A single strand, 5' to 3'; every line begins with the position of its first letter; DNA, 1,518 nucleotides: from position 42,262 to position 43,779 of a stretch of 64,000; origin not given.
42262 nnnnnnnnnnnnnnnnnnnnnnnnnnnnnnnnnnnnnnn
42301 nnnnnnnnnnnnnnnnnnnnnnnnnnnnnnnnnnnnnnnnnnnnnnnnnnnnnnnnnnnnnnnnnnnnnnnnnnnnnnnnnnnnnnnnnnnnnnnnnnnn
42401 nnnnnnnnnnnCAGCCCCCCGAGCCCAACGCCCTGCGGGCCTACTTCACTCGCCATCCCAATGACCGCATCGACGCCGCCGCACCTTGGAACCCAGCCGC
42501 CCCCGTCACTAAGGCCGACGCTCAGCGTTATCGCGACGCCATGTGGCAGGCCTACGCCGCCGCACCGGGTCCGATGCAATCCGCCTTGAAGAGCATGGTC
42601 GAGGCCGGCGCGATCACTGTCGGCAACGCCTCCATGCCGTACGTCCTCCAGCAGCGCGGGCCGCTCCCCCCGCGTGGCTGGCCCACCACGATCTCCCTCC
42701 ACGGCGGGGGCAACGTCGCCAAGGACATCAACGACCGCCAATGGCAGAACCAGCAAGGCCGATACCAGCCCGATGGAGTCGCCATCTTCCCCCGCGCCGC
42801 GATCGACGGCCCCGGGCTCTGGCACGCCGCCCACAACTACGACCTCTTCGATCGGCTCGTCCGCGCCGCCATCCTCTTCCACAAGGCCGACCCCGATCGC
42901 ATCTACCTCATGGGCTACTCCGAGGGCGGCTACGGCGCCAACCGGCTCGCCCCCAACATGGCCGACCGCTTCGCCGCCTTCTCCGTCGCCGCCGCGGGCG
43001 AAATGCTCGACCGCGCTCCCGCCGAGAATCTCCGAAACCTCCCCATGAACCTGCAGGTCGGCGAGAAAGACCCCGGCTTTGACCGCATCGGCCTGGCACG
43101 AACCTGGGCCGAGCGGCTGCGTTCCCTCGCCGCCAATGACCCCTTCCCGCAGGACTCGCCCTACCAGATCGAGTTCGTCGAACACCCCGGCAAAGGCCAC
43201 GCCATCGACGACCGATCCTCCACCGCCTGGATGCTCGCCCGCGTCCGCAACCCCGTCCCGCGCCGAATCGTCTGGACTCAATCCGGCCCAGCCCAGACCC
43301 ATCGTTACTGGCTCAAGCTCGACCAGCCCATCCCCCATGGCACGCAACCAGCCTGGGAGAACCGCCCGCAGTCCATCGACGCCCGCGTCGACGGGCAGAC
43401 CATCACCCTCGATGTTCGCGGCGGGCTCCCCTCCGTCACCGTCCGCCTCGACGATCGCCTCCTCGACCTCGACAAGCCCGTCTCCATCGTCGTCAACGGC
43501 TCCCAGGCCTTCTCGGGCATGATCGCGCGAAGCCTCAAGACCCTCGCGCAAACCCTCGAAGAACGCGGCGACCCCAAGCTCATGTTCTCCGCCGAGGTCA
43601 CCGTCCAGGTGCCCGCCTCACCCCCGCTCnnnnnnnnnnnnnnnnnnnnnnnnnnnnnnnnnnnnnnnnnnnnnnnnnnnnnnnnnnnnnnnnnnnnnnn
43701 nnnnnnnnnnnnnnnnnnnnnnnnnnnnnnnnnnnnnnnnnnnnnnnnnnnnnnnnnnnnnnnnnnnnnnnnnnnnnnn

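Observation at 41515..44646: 1043-aa lipoprotein fusing a GH16 glucanase, an alpha/beta-hydrolase esterase and a transglutaminase-like cysteine protease domain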

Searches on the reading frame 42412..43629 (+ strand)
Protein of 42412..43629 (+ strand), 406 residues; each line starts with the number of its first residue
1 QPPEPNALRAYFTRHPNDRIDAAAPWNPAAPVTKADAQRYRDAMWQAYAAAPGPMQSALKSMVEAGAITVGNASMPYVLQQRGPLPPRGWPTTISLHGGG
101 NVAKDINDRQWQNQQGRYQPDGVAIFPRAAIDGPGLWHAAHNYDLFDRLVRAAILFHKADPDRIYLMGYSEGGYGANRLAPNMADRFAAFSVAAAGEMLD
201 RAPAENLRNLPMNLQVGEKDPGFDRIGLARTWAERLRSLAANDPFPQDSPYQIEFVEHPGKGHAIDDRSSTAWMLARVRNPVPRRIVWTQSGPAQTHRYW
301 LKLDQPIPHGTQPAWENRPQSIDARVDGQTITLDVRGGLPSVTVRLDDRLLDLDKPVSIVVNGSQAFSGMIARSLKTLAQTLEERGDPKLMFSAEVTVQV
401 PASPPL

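Call 17: find_homologous_proteins(query=window:42412-43629:+, max_evalue=0.00001)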
Query window:42412-43629:+ (406 aa): 446 proteins with E <= 0.00001 among 8000 candidates; the best 120 are listed.
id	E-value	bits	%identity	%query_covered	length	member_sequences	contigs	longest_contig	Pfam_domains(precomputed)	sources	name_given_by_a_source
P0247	2.3e-75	272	41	92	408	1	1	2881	-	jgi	jgi:hypothetical protein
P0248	5.3e-74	268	40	92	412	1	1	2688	-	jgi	jgi:hypothetical protein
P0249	7.0e-74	267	41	92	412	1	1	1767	-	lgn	-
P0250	2.4e-73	266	38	99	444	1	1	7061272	-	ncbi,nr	ncbi:MAG: hypothetical protein IPN34_06280 [Planctomycetes bacterium]|nr:hypothetical protein [Planc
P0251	2.5e-73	265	43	92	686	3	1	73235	PF01841.26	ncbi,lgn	-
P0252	3.0e-73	265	41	92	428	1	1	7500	-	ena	-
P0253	2.0e-72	262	37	97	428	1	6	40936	-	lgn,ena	-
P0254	2.8e-72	262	40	91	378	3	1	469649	-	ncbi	ncbi:MAG: hypothetical protein U0791_01805 [Gemmataceae bacterium]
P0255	8.3e-72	260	38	99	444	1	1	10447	-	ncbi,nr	ncbi:MAG: hypothetical protein JNM84_10305 [Planctomycetes bacterium]|nr:hypothetical protein [Planc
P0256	1.7e-71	259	37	94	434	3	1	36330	-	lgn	-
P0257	1.9e-71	259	38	98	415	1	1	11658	-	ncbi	-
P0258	2.1e-71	259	42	81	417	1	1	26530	-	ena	-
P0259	2.6e-71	259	40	92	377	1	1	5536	-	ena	-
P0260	2.7e-71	259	39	91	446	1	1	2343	-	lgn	-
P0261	3.3e-71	258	41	88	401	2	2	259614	-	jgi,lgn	jgi:dienelactone hydrolase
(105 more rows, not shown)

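Call 20: find_encoding_contigs(protein=P0250, flank=8000, max_places=2)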
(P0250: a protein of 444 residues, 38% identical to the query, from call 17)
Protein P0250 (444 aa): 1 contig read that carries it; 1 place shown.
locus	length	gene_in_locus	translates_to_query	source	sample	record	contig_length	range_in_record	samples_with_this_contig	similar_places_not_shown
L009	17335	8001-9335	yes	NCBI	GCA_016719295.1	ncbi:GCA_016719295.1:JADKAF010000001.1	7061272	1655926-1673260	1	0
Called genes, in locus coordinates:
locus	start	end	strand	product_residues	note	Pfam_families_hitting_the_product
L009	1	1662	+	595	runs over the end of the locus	PF00664:ABC_membrane, PF00005:ABC_tran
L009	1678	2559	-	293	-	PF04909:Amidohydro_2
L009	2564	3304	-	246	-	-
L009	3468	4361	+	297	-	PF20434:BD-FAE, PF12146:Hydrolase_4 (faint), PF07859:Abhydrolase_3, PF00326:Peptidase_S9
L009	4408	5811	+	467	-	PF00884:Sulfatase, PF01663:Phosphodiest, PF16347:SGSH_C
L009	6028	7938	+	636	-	PF03629:SASA (faint)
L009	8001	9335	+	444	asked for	-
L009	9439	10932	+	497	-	PF12705:PDDEXK_1 (weak)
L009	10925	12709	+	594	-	PF00580:UvrD-helicase (faint), PF13086:AAA_11, PF13604:AAA_30, PF01443:Viral_helicase1 (faint), PF09848:SLFN-g3_helicase, PF13245:AAA_19, PF13086:AAA_11, PF13087:AAA_12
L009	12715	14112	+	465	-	PF01663:Phosphodiest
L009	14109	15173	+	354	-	PF23023:Anti-Pycsar_Apyc1, PF00753:Lactamase_B, PF13691:Lactamase_B_4 (weak), PF12706:Lactamase_B_2 (faint)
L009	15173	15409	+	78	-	-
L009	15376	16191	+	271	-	-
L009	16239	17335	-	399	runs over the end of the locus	PF01266:DAO, PF07992:Pyr_redox_2 (faint), PF13450:NAD_binding_8 (faint), PF01593:Amino_oxidase (faint)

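Call 35: predict_structure(alignment_id=A2)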
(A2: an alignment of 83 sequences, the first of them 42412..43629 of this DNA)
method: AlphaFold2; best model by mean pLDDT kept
length: 406 residues; sequences in the alignment: 83
mean_pLDDT: 93.3   pTM: 0.93
mean pLDDT of the five models: 93.3, 93.0, 92.8, 92.2, 92.2
residues with pLDDT >= 90: 347; 70-90: 41; 50-70: 12; < 50: 6
segments of 3 or more residues with pLDDT < 50: 309-314
pLDDT, mean of each block of 10 residues (from residue 1): 85 91 75 94 96 94 98 98 97 97 97 95 98 92 97 98 98 97 97 94 95 98 95 96 87 97 96 97 96 91 74 61 97 94 98 98 98 95 97 98 74
secondary structure, 60 per line:
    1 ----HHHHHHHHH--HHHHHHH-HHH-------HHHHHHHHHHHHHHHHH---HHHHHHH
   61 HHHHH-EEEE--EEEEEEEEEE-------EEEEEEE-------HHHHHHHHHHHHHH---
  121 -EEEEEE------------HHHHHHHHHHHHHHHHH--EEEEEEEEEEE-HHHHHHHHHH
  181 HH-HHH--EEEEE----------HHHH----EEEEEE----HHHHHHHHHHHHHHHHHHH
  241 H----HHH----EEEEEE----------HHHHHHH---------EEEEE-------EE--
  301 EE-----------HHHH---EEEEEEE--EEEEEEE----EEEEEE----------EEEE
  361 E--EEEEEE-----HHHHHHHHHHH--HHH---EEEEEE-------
elements in order: H5-13 H16-22 H34-50 H54-65 E67-70 E73-82 E90-96 H104-117 E122-127 H140-156 E159-169 H171-182 E189-193 H204-207 E212-217 H222-241 E253-258 H269-275 E285-289 H314-317 E321-327 E330-336 E341-346 E357-361 E364-369 H375-385 E394-399

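Call 41: fold_search(model_id=the predicted structure, library=pdb)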
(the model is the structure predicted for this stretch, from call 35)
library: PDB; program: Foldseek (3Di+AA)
matches with E <= 10: 1768; with E <= 0.001: 977
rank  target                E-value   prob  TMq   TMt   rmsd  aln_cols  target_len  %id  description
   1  3doh_B                2.2e-09  1.00  0.39  0.42   5.8       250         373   18  Crystal Structure of a Thermostable Esterase (released 2009-02-17)
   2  3wyd_A                3.4e-09  1.00  0.38  0.76   4.6       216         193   23  C-terminal esterase domain of LC-Est1 (released 2014-11-12)
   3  3doh_A                4.6e-09  1.00  0.37  0.39   6.5       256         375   20  Crystal Structure of a Thermostable Esterase (released 2009-02-17)
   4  8qbh                  4.6e-09  1.00  0.30  0.32  18.7       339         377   13  AntI in complex with 1-Naphthol (released 2024-03-13)
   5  3wyd_B                8.0e-09  1.00  0.39  0.78   4.2       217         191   21  C-terminal esterase domain of LC-Est1 (released 2014-11-12)
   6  4q82_B                1.5e-08  1.00  0.36  0.58   5.2       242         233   18  Crystal Structure of Phospholipase/Carboxylesterase from Haliangium ochraceum (released 2014-05-14)
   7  2ecf                  1.9e-08  1.00  0.36  0.22  11.0       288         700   17  Crystal Structure of Dipeptidyl Aminopeptidase IV from Stenotrophomonas maltophilia (released 2008-02-26)
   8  6bje_A                3.4e-08  1.00  0.37  0.64   4.7       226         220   18  Crystal Structure of Lysophospholipase A2 Conjugated with Phenylmethylsulfonyl Fluoride (released 2018-11-14)
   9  5yp1_A                9.1e-08  1.00  0.37  0.23   5.9       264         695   16  Crystal structure of dipeptidyl peptidase IV (DPP IV) from Pseudoxanthomonas mexicana WO24 (released 2018-02-21)
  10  1u8e_A                9.6e-08  1.00  0.35  0.21   9.6       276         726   14  HUMAN DIPEPTIDYL PEPTIDASE IV/CD26 MUTANT Y547F (released 2004-08-17)
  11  5cxx_A                9.6e-08  1.00  0.30  0.41   7.8       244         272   13  Structure of a CE1 ferulic acid esterase, AmCE1/Fae1A, from Anaeromyces mucronatus in complex with Ferulic acid (released 2016-04-27)
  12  6hxa                  9.6e-08  1.00  0.31  0.33  18.4       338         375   12  AntI from P. luminescens catalyses terminal polyketide shortening in the biosynthesis of anthraquinones (released 2019-08-07)
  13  5vta_B                1.0e-07  1.00  0.35  0.21   9.1       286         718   12  Co-Crystal Structure of DPPIV with a Chemibody Inhibitor (released 2018-05-09)
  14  6y0f_C                1.1e-07  1.00  0.37  0.22   5.9       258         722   16  Structure of human FAPalpha in complex with linagliptin (released 2021-02-17)
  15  2eep                  1.2e-07  1.00  0.37  0.24   6.2       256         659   14  Prolyl Tripeptidyl Aminopeptidase Complexed with an Inhibitor (released 2008-02-19)
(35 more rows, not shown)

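Call 69: search_solved_structures(query=A2, max_evalue=0.01)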
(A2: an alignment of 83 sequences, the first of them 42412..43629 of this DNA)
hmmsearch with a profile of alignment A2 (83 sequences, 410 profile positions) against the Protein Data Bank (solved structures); distinct sequences matched with E-value up to 0.01: 39.
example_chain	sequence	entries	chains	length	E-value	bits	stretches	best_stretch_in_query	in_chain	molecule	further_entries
3wyd_A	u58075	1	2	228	6e-15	58.2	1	89-239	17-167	LC-Est1C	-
3doh_A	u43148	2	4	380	3e-10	42.8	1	93-294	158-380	esterase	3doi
4rgy_A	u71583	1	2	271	5.1e-05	25.5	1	183-215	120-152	Esterase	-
7qjt_A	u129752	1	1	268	0.00022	23.4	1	173-209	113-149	cutinase (711)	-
9utz_A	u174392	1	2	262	0.00055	22.1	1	161-207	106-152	PES-H1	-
7e31_A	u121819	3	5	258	0.00064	21.9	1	161-204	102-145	alpha/beta hydrolase | PSH1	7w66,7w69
7cuv_A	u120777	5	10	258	0.00064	21.9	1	161-204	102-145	alpha/beta hydrolase | PSH1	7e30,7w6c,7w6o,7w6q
9uty_B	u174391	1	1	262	0.00065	21.9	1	161-204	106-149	PES-H1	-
9uty_A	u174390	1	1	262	0.00065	21.9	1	161-204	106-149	PES-H1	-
9utx_A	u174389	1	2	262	0.00066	21.9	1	161-204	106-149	PES-H1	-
9qbn_A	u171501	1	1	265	0.00066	21.9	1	161-204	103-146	Polyester Hydrolase Leipzig 7 (PHL-7), catalysis-deficient S131A mutant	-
9qdv_A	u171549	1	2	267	0.00067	21.9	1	161-204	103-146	Polyester Hydrolase Leipzig 7 (PHL-7), catalysis-deficient S131A mutant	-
7nei_A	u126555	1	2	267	0.00067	21.9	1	161-204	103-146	Polyester Hydrolase Leipzig 7 (PHL-7)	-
9qde_A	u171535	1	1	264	0.00088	21.5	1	161-204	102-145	Polyester Hydrolase Leipzig 7 (PHL-7), catalysis-deficient S131A mutant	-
8daj_A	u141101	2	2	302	0.00094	21.4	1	165-214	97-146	Esterase, PHB depolymerase family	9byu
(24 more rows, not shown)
